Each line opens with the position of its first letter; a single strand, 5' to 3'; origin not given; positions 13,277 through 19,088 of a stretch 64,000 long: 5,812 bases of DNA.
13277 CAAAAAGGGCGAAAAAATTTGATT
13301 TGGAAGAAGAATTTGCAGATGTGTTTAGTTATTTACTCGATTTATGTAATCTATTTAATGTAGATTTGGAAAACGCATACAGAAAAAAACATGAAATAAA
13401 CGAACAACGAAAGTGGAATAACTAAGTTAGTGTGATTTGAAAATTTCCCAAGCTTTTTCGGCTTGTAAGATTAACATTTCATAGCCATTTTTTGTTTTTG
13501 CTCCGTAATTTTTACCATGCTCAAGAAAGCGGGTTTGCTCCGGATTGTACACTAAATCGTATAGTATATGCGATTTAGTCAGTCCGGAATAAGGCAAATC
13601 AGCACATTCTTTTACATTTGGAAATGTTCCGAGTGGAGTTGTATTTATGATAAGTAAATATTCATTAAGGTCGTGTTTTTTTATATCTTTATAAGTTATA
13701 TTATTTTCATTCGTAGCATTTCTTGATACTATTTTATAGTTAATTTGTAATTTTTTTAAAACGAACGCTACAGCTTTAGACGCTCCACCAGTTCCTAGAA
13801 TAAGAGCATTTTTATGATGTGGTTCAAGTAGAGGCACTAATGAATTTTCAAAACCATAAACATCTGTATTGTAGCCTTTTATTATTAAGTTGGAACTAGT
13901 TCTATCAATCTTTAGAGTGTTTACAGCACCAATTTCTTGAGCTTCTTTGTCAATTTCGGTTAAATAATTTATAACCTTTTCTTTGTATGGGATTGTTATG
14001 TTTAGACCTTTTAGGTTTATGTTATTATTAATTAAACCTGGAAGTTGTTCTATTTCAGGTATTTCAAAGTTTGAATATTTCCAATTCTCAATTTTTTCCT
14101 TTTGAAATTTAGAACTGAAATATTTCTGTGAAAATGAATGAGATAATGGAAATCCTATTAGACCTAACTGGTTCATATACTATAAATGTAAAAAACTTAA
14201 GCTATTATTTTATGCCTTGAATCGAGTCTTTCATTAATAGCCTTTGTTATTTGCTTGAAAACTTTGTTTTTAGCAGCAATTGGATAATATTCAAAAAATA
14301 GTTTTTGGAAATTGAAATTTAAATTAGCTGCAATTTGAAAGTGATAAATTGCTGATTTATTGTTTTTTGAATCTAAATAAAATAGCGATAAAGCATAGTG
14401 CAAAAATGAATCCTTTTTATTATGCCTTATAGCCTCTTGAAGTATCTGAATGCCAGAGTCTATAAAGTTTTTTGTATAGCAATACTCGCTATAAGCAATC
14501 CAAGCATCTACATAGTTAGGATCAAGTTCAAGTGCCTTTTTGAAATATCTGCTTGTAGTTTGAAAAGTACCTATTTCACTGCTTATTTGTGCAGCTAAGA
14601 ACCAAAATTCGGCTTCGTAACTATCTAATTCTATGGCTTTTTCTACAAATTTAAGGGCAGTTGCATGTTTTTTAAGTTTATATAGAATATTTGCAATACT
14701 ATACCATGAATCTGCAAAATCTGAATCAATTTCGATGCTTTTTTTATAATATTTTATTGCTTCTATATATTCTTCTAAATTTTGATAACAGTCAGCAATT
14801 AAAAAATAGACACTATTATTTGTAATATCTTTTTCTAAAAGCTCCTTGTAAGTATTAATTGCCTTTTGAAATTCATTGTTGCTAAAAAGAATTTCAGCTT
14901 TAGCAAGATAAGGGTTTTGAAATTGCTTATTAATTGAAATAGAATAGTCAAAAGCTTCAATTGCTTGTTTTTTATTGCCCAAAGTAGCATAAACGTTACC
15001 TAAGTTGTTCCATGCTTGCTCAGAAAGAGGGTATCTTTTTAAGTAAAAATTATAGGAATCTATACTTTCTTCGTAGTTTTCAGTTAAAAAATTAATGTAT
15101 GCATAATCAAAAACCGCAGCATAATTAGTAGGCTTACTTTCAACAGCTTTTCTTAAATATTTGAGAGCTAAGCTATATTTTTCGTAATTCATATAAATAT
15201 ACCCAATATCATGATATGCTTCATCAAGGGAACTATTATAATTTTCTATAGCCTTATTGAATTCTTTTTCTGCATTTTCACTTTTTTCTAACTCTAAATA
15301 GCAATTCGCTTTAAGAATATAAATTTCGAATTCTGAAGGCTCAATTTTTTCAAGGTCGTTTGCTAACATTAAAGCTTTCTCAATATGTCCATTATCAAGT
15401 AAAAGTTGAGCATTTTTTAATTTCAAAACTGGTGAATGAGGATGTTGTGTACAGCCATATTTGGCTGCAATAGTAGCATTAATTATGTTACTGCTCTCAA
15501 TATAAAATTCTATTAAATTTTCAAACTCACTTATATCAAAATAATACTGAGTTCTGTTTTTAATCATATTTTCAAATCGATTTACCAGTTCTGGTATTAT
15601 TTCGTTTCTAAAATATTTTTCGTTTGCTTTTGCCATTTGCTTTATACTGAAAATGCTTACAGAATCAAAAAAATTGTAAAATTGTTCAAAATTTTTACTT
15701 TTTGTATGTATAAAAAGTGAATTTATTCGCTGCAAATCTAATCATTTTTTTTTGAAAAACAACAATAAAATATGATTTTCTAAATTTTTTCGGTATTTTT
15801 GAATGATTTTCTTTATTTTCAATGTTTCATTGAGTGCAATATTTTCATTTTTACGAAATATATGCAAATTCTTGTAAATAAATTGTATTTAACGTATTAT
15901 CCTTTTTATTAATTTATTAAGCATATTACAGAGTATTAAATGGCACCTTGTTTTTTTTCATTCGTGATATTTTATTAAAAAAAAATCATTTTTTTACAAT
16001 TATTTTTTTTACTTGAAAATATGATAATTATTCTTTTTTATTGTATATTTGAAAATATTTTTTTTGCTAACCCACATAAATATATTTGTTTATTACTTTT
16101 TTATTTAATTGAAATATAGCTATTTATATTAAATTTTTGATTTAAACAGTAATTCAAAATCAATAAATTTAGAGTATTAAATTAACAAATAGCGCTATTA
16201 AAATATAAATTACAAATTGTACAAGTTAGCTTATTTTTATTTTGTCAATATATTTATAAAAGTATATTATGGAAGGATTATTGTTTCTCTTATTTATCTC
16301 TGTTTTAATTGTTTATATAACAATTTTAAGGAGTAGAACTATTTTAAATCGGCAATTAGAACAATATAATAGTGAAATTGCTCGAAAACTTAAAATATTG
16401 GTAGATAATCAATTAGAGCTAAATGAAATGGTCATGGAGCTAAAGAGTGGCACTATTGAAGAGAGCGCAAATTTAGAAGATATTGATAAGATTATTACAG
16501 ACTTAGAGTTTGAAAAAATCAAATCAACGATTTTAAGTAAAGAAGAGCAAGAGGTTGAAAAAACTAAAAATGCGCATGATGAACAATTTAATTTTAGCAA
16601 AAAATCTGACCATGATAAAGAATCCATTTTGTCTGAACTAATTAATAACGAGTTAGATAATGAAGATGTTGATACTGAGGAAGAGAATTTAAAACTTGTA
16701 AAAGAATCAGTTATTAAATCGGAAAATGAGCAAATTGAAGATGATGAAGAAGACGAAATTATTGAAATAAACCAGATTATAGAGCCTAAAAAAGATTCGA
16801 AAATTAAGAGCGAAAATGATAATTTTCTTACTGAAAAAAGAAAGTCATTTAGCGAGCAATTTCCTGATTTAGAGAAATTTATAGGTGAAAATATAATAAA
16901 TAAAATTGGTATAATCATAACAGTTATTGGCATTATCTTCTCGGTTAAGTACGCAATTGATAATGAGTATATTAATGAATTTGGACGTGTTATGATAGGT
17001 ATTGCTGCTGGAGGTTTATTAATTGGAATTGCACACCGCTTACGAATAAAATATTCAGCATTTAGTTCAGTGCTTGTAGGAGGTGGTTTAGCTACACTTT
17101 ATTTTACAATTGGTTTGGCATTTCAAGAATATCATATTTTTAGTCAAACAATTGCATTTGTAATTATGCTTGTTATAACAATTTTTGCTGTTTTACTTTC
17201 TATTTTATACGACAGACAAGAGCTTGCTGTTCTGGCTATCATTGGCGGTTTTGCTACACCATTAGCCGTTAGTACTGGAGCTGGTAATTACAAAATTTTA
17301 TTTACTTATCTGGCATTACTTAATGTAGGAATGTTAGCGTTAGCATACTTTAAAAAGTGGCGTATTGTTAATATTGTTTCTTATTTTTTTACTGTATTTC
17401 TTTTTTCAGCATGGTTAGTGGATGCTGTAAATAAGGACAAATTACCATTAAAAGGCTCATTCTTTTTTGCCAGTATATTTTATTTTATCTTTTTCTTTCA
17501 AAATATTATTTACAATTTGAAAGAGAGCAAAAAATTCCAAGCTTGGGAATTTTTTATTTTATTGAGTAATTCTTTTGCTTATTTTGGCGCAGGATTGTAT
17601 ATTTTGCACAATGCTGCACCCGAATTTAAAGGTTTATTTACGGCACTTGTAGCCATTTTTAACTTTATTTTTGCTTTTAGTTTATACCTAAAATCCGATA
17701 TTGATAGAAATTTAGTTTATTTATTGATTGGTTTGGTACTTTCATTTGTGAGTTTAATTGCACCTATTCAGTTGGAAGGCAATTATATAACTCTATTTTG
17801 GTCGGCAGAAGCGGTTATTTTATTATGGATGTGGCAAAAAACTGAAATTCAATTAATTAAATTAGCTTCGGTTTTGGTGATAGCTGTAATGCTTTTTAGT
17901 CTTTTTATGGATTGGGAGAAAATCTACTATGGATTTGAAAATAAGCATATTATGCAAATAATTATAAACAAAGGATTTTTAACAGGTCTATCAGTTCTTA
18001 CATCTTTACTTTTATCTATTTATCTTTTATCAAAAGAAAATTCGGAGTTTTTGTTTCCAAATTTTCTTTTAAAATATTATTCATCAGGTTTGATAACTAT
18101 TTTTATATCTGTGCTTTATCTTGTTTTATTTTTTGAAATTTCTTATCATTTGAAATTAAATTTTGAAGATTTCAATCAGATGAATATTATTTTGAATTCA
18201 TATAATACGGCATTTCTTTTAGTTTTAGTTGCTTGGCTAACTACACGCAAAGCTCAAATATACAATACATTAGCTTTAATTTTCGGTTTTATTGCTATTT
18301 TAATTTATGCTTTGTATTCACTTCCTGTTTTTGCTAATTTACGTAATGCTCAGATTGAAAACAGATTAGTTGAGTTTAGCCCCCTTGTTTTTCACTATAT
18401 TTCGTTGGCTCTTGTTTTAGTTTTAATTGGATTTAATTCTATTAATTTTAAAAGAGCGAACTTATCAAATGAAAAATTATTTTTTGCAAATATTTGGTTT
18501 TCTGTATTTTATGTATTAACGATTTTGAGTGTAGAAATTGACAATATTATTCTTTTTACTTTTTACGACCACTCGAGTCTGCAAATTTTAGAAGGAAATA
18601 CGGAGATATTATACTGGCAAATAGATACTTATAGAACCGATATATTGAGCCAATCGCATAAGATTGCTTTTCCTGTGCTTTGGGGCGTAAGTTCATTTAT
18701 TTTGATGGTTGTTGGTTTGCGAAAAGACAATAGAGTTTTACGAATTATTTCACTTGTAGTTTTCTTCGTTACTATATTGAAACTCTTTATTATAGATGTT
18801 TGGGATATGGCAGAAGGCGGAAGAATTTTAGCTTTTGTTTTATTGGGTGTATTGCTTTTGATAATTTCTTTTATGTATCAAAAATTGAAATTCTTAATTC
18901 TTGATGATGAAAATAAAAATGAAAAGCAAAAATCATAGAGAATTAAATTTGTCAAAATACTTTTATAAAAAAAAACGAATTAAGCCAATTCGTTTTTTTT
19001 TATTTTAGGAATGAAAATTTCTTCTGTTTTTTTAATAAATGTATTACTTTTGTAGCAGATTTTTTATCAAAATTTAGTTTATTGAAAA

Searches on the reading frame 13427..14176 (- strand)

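Call 57: search_protein_families(library=pfam, proteins=[window:13427-14176:-], max_evalue=0.00001)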
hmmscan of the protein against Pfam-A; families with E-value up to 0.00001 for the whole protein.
window:13427-14176:- (249 aa): 1 family
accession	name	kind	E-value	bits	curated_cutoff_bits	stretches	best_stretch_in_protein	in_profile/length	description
PF08501.16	Shikimate_dh_N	-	4.4e-20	72.1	27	1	6-88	1-83/83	Shikimate dehydrogenase substrate binding domain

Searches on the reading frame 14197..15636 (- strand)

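Call 57: search_protein_families(library=pfam, proteins=[window:14197-15636:-], max_evalue=0.00001)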
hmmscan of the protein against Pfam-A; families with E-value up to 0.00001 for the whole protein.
window:14197-15636:- (479 aa): 19 families
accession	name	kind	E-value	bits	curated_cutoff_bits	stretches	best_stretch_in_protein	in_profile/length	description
PF07719.23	TPR_2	-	5.8e-37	123.2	27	0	276-306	3-33/34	Tetratricopeptide repeat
PF00515.34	TPR_1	-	2.9e-36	122.2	27.8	3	276-307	3-34/34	Tetratricopeptide repeat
PF13181.12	TPR_8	-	5.1e-35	117.1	25.7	1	276-306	3-33/34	Tetratricopeptide repeat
PF13432.12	TPR_16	-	1e-29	103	32.7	0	187-231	12-56/65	Tetratricopeptide repeat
PF13431.12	TPR_17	-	2e-29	99.8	24.4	0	296-328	1-33/34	Tetratricopeptide repeat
PF14559.12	TPR_19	-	1.5e-27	96.2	25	0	289-350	6-67/68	Tetratricopeptide repeat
PF13428.12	TPR_14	-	1.5e-27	93.7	23.5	0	309-351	2-44/44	Tetratricopeptide repeat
PF23914.1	TPR_CcmH_CycH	-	4.2e-24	85.6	42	1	199-299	43-146/158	Cytochrome c-type biogenesis protein H TPR domain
PF12895.13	ANAPC3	-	1.1e-19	70.9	27.2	1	243-299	26-81/82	Anaphase-promoting complex, cyclosome, subunit 3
PF13424.12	TPR_12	-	6.5e-18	65.1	30.1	1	277-337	6-74/77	Tetratricopeptide repeat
PF13414.12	TPR_11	-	1e-14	54.3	26.8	1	288-321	8-41/42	TPR repeat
PF13174.12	TPR_6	-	3.3e-11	43.5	26.3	0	276-302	2-28/33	Tetratricopeptide repeat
PF13176.12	TPR_7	-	6.1e-11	41.9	27.9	0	278-307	3-32/36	Tetratricopeptide repeat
PF13371.12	TPR_9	-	7.2e-11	42.4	35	0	145-207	2-64/73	Tetratricopeptide repeat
PF13374.12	TPR_10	-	5.1e-10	39.5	27.5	0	210-230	6-26/42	Tetratricopeptide repeat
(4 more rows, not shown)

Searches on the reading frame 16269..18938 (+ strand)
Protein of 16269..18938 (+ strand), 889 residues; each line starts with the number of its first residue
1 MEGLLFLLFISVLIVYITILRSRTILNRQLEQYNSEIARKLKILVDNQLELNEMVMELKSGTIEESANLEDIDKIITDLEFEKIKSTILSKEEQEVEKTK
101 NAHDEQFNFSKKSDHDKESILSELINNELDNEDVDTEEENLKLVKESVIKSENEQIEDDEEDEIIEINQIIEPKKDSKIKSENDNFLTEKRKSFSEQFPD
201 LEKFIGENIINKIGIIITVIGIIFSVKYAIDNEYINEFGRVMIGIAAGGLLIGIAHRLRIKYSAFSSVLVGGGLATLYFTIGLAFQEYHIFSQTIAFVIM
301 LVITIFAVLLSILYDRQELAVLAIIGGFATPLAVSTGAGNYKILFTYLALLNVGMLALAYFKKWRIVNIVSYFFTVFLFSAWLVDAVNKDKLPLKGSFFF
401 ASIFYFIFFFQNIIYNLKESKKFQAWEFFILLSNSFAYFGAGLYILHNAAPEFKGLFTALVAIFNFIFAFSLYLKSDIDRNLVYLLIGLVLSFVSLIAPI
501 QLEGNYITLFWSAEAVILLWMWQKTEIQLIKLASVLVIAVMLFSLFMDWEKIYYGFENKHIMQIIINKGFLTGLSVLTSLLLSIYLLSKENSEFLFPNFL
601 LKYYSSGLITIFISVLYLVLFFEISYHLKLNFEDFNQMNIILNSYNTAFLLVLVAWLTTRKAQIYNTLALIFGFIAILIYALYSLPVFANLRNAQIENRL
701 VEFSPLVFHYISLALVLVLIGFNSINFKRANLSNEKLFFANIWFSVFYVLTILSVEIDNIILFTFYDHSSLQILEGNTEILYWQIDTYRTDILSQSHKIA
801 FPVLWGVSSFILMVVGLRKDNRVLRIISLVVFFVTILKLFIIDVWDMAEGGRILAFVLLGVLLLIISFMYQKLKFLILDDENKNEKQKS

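Call 57: search_protein_families(library=pfam, proteins=[window:16269-18938:+], max_evalue=0.00001)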
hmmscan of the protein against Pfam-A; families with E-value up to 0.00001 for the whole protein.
window:16269-18938:+ (889 aa): 1 family
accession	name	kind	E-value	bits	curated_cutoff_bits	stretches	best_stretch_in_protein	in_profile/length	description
PF10101.14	DUF2339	-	2.6e-81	274.8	33.6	1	206-873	1-659/659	Predicted membrane protein (DUF2339)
